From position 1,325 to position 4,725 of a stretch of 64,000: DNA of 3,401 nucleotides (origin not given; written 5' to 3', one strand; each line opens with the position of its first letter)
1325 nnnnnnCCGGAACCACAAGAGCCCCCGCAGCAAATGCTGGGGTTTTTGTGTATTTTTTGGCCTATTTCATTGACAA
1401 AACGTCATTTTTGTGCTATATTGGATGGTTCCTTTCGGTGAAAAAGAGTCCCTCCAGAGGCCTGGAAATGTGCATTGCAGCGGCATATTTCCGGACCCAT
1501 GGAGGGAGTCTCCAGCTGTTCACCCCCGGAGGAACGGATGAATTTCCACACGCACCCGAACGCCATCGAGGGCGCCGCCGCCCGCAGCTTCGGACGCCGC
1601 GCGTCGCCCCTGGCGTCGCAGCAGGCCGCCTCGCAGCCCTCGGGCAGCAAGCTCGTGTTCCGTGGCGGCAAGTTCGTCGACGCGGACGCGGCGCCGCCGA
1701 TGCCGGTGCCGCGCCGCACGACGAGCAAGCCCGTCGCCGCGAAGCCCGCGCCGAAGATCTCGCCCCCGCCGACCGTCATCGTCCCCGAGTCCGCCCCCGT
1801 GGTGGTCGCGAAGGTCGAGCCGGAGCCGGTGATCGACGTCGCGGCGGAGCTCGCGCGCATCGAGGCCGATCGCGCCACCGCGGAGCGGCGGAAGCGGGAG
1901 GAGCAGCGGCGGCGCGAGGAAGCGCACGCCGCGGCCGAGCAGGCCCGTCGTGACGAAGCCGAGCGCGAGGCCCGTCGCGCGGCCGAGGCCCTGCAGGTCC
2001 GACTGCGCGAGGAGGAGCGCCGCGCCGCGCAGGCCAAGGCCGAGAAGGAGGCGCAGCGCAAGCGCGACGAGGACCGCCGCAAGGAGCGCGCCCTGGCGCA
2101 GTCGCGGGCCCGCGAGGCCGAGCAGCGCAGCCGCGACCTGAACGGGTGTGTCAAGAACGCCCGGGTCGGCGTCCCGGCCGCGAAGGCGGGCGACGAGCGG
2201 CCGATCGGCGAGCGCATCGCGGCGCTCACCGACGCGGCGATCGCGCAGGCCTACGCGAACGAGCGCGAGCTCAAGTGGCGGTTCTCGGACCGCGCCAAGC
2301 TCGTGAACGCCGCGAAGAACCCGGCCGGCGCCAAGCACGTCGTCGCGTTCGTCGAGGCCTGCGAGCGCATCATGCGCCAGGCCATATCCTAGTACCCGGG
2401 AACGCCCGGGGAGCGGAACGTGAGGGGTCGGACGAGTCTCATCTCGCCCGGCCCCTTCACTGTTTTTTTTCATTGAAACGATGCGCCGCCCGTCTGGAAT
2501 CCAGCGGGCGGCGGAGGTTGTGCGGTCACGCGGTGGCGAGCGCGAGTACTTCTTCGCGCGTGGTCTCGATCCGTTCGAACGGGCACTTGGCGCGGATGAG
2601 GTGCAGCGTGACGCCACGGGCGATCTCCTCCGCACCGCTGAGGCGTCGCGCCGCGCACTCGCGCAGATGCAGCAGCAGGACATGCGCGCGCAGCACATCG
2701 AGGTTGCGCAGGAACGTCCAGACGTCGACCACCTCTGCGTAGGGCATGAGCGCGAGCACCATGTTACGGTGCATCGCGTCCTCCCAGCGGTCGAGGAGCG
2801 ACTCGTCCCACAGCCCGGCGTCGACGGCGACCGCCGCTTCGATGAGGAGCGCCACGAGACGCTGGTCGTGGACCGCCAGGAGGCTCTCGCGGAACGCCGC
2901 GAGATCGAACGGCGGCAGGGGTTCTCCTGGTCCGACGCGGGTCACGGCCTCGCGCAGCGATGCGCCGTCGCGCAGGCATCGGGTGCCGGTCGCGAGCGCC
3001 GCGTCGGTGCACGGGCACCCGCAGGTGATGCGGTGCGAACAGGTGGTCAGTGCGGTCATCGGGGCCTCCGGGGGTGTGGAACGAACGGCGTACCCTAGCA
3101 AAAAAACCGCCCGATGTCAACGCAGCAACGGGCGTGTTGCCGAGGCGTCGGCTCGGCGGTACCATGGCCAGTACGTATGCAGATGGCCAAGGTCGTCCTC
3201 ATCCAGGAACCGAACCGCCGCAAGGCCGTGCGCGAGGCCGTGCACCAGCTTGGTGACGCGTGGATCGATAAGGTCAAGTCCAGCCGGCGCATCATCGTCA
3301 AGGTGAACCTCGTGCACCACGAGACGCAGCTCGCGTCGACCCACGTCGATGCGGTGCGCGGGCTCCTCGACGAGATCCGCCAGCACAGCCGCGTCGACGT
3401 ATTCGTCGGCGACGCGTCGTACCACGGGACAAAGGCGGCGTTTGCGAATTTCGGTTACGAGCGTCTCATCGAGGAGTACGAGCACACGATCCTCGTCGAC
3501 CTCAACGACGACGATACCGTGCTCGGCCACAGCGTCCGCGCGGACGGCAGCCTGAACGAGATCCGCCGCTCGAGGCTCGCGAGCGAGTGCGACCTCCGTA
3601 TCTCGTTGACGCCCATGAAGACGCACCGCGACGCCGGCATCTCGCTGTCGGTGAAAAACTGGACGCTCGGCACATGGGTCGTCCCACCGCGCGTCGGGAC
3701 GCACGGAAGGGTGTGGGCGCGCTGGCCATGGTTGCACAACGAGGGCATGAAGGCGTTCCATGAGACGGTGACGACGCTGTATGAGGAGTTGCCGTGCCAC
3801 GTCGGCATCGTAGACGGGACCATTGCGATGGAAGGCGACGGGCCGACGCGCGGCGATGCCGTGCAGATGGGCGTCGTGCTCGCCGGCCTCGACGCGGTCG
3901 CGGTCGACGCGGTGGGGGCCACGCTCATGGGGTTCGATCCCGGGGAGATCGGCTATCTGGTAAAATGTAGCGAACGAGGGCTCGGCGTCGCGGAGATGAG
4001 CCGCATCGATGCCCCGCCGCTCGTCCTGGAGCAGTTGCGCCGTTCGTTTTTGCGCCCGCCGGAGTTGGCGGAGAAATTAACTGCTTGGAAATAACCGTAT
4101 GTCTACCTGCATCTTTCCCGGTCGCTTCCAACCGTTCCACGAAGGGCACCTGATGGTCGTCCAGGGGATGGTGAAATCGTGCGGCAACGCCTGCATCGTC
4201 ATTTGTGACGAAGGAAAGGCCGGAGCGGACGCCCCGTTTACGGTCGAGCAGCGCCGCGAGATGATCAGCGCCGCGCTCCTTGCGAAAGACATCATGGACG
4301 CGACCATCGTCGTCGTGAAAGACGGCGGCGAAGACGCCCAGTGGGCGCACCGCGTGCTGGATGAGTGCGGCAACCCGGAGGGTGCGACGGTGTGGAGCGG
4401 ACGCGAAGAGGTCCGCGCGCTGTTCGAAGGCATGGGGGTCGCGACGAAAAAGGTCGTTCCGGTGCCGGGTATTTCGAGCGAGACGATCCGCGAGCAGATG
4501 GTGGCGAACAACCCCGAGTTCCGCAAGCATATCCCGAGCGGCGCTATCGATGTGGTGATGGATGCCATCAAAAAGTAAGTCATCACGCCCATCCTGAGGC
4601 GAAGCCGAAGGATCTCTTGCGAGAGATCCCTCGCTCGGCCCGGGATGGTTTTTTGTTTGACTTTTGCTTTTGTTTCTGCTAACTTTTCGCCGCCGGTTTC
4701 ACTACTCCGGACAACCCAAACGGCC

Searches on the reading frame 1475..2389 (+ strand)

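Call 22: search_protein_families(library=pfam, proteins=[window:1475-2389:+], max_evalue=0.001)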
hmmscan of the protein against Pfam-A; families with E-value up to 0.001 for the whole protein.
window:1475-2389:+ (305 aa): 0 families

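Call 86: search_protein_families(library=ncbifam, proteins=[window:1475-2389:+], max_evalue=0.01)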
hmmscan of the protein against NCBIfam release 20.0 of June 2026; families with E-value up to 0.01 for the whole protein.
window:1475-2389:+ (305 aa): 1 family
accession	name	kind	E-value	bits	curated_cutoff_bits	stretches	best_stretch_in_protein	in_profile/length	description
TIGR02794.1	tolA_full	equivalog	3.6e-06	26.5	59.45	1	52-289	26-273/362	cell envelope integrity protein TolA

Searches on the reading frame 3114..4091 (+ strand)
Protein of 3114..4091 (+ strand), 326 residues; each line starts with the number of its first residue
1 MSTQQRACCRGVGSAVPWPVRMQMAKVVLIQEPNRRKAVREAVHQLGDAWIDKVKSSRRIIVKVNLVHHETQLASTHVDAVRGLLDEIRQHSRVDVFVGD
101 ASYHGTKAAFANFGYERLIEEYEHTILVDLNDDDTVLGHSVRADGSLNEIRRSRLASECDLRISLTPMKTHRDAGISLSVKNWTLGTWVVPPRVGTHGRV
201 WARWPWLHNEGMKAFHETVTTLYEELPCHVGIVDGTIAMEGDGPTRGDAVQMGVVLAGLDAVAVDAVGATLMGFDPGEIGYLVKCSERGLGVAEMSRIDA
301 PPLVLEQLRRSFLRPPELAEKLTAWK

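Call 22: search_protein_families(library=pfam, proteins=[window:3114-4091:+], max_evalue=0.001)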
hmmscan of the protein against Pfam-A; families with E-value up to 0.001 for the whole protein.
window:3114-4091:+ (326 aa): 1 family
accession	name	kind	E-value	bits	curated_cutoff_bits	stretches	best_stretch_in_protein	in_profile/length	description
PF04015.17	DUF362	-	3e-36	125.8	24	1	60-269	1-199/200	Domain of unknown function (DUF362)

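Call 86: search_protein_families(library=ncbifam, proteins=[window:3114-4091:+], max_evalue=0.01)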
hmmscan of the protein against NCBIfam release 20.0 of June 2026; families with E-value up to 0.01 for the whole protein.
window:3114-4091:+ (326 aa): 1 family
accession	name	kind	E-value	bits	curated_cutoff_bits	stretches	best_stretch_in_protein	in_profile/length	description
NF052623.1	Npun_F2552_fam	equivalog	1.5e-15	57.4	500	1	51-309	31-275/314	Npun_F2552 family protein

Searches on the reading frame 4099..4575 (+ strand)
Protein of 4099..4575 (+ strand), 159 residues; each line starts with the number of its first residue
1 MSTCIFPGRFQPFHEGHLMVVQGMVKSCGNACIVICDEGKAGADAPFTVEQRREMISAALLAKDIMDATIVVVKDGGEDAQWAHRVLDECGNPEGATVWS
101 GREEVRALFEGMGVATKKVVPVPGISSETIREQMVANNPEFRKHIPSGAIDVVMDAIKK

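Call 22: search_protein_families(library=pfam, proteins=[window:4099-4575:+], max_evalue=0.001)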
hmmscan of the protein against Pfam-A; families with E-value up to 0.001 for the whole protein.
window:4099-4575:+ (159 aa): 1 family
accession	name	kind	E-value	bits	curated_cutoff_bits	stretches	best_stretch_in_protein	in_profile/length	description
PF01467.32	CTP_transf_like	-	3.3e-09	37.5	21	1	5-70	1-69/133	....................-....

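Call 59: search_protein_families(library=pfam, proteins=[window:4099-4575:+], max_evalue=1)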
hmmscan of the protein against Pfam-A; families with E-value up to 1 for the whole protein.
window:4099-4575:+ (159 aa): 2 families
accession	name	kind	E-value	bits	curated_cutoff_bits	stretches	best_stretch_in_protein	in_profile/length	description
PF01467.32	CTP_transf_like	-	3.3e-09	37.5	21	1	5-70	1-69/133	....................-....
PF05636.17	HIGH_NTase1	-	0.26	11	27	1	10-35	10-35/402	HIGH Nucleotidyl Transferase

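Call 86: search_protein_families(library=ncbifam, proteins=[window:4099-4575:+], max_evalue=0.01)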
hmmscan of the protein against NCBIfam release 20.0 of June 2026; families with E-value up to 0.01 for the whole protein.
window:4099-4575:+ (159 aa): 15 families
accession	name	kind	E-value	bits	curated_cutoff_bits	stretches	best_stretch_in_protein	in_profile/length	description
NF002243.0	PRK01153.1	subfamily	2e-19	69.9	127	1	5-154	4-155/175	nicotinamide-nucleotide adenylyltransferase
TIGR01527.1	arch_NMN_Atrans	equivalog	9.5e-16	57.8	181.2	1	5-155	3-155/167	nicotinamide-nucleotide adenylyltransferase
NF003786.0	PRK05379.1-2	equivalog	7.6e-11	41.8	397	1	4-86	17-101/354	bifunctional nicotinamide-nucleotide adenylyltransferase/Nudix hydroxylase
NF003791.0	PRK05379.2-3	equivalog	1.8e-10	40.5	409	1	3-92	7-102/340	bifunctional nicotinamide-nucleotide adenylyltransferase/Nudix hydroxylase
NF003787.0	PRK05379.1-4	equivalog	1.6e-09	37.2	449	1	4-90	12-100/346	bifunctional nicotinamide-nucleotide adenylyltransferase/Nudix hydroxylase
TIGR00125.1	cyt_tran_rel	domain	1.3e-08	34.9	27.7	1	5-63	3-63/65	adenylyltransferase/cytidyltransferase family protein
NF003785.0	PRK05379.1-1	equivalog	8.7e-07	28.4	418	1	4-72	5-74/347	bifunctional nicotinamide-nucleotide adenylyltransferase/Nudix hydroxylase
NF003790.0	PRK05379.2-2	equivalog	7e-06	25.4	403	1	5-72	23-91/354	bifunctional nicotinamide mononucleotide adenylyltransferase/ADP-ribose pyrophosphatase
NF003788.0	PRK05379.1-5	equivalog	7.6e-06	25.4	354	1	5-61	9-66/351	bifunctional nicotinamide-nucleotide adenylyltransferase/Nudix hydroxylase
TIGR01510.1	coaD_prev_kdtB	equivalog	2.1e-05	24.6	103.3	1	3-65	1-59/155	pantetheine-phosphate adenylyltransferase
NF003789.0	PRK05379.2-1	equivalog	3.8e-05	22.8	355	1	2-86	8-95/312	bifunctional nicotinamide mononucleotide adenylyltransferase/ADP-ribose pyrophosphatase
NF010365.0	PRK13793.1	equivalog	4.3e-05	23.2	198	1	5-86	8-90/196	nicotinate-nicotinamide nucleotide adenylyltransferase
NF000839.0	PRK00071.1-1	equivalog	0.00065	19.7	187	1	4-64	9-71/219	nicotinate-nucleotide adenylyltransferase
TIGR01526.1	nadR_NMN_Atrans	equivalog_domain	0.0043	16.3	341.15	1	5-56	5-57/325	nicotinamide-nucleotide adenylyltransferase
TIGR00482.1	TIGR00482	equivalog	0.0084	16.1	112.45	0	5-71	1-70/194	nicotinate (nicotinamide) nucleotide adenylyltransferase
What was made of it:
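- On Acyl/peptidyl carrier protein superfamily (PF00550 PP-binding): The 159-aa cytidylyltransferase-like protein at 4099-4575 resembles NMN adenylyltransferase, not CoaD (call 86).
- Tried and rejected: The candidate at 4099-4575 is NMN-adenylyltransferase-like (call 86).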
